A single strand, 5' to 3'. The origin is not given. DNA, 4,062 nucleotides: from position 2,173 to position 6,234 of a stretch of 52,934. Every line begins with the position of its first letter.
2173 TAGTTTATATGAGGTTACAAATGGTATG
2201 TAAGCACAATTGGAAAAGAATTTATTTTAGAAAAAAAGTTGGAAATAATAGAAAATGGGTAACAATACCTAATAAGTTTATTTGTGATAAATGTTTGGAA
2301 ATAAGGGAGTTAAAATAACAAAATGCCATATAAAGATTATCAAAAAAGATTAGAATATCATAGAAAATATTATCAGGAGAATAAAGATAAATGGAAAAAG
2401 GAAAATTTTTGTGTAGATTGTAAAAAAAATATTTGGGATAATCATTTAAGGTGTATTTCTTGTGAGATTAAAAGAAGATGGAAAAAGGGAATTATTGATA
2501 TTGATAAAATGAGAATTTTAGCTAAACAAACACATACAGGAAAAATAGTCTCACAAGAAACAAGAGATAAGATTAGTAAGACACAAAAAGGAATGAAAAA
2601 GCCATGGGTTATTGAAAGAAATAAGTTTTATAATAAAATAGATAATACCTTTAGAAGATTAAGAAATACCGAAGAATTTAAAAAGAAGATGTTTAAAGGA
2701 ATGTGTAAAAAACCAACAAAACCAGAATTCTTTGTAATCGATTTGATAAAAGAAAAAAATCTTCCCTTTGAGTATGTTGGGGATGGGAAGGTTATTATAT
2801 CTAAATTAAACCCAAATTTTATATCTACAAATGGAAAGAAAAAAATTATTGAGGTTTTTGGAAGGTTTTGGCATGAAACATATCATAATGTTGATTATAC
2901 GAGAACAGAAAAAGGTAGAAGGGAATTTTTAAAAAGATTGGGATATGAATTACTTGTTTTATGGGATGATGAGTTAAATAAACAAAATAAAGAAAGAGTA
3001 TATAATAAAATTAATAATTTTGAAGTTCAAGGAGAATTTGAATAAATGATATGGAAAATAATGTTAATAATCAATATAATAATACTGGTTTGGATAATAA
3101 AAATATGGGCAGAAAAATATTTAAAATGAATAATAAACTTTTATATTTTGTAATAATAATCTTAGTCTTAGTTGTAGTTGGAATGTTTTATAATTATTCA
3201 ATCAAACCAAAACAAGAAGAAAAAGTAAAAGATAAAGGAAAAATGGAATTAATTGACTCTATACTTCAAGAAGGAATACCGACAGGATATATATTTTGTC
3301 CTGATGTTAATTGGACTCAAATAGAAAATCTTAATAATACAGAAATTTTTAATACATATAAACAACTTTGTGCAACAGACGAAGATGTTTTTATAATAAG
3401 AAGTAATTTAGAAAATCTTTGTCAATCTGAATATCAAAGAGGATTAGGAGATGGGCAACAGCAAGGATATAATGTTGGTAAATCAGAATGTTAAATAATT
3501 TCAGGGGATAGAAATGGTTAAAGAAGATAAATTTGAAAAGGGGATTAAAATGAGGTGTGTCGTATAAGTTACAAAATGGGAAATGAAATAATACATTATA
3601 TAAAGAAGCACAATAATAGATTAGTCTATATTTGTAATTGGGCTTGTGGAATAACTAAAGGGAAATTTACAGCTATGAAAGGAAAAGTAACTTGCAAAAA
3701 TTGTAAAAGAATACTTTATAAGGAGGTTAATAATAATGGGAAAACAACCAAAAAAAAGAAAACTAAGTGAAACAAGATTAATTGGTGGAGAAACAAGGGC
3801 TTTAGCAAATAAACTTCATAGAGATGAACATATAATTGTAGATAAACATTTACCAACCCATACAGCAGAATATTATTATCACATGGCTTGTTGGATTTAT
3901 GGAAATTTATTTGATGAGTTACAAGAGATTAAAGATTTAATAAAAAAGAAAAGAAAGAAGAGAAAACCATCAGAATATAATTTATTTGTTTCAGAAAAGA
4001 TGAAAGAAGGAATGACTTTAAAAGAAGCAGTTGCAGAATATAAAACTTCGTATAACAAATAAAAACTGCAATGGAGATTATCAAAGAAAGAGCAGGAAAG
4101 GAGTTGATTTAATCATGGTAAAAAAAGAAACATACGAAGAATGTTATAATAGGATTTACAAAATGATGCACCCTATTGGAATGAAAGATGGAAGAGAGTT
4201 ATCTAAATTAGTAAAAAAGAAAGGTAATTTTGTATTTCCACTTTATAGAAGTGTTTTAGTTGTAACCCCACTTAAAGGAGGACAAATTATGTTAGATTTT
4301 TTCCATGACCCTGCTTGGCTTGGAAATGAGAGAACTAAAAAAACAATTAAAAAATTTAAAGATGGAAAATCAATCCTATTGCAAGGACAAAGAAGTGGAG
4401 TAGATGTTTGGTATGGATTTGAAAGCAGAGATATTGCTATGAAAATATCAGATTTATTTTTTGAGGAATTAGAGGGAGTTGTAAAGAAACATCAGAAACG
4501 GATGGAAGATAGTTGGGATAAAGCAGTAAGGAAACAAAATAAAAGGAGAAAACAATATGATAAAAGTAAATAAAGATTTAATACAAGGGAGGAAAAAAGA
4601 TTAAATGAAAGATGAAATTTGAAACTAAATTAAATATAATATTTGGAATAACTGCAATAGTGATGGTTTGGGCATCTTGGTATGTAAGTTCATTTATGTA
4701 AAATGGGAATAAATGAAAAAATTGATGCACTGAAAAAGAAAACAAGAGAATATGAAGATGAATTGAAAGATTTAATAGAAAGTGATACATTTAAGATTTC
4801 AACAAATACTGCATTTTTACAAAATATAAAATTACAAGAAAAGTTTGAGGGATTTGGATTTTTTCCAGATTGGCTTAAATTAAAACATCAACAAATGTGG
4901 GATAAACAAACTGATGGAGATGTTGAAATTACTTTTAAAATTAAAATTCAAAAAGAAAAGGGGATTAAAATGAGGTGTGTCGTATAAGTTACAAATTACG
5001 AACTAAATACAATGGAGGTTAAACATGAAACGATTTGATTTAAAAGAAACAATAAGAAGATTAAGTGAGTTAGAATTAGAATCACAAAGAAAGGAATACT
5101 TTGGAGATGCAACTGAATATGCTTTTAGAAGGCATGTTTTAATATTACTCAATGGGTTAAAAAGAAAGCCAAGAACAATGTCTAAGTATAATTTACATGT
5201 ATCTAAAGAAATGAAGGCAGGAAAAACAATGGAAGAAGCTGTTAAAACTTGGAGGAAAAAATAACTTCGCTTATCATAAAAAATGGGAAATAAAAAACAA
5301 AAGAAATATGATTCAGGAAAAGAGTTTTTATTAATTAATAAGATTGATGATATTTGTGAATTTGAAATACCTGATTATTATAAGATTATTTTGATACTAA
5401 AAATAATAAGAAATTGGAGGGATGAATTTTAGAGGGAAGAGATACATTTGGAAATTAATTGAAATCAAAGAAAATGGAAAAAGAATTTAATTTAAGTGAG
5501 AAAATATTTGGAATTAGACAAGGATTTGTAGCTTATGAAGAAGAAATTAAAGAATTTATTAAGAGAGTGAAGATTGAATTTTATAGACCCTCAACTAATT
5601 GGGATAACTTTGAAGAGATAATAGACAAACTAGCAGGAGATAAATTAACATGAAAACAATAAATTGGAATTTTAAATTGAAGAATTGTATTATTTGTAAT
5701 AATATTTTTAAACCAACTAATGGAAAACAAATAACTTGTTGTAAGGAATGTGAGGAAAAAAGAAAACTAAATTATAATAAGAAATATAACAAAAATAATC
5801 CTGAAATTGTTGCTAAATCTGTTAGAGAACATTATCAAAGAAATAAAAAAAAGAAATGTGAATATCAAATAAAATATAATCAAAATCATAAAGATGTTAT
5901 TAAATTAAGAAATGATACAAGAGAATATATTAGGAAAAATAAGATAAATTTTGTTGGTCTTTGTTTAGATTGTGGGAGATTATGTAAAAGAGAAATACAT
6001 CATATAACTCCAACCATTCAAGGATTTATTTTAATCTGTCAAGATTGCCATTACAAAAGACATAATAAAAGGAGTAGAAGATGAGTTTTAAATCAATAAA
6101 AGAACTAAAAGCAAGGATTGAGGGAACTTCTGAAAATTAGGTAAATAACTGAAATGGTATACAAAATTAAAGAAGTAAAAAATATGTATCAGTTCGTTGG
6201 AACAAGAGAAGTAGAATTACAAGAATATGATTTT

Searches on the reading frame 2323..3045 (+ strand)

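Call 62: search_protein_families(library=pfam, max_evalue=0.01, proteins=[window:2323-3045:+])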
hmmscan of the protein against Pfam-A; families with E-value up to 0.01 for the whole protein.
window:2323-3045:+ (240 aa): 2 families
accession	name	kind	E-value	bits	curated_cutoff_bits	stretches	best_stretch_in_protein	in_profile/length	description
PF07460.16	NUMOD3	-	0.0029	18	20.4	0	73-95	1-23/37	NUMOD3 motif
PF04480.18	DUF559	-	0.0032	17.7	20.6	1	166-231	48-105/109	Protein of unknown function (DUF559)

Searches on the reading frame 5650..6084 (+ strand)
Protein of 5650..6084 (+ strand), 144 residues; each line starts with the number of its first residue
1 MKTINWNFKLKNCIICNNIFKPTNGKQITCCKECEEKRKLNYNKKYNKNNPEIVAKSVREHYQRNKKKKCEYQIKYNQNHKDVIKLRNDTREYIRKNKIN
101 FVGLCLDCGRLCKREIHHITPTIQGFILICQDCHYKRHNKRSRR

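Call 62: search_protein_families(library=pfam, max_evalue=0.01, proteins=[window:5650-6084:+])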
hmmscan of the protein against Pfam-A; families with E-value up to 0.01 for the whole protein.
window:5650-6084:+ (144 aa): 1 family
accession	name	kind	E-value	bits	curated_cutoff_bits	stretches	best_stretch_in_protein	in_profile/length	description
PF05766.18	NinG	-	0.0012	19.2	25.4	1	9-113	5-104/193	Bacteriophage Lambda NinG protein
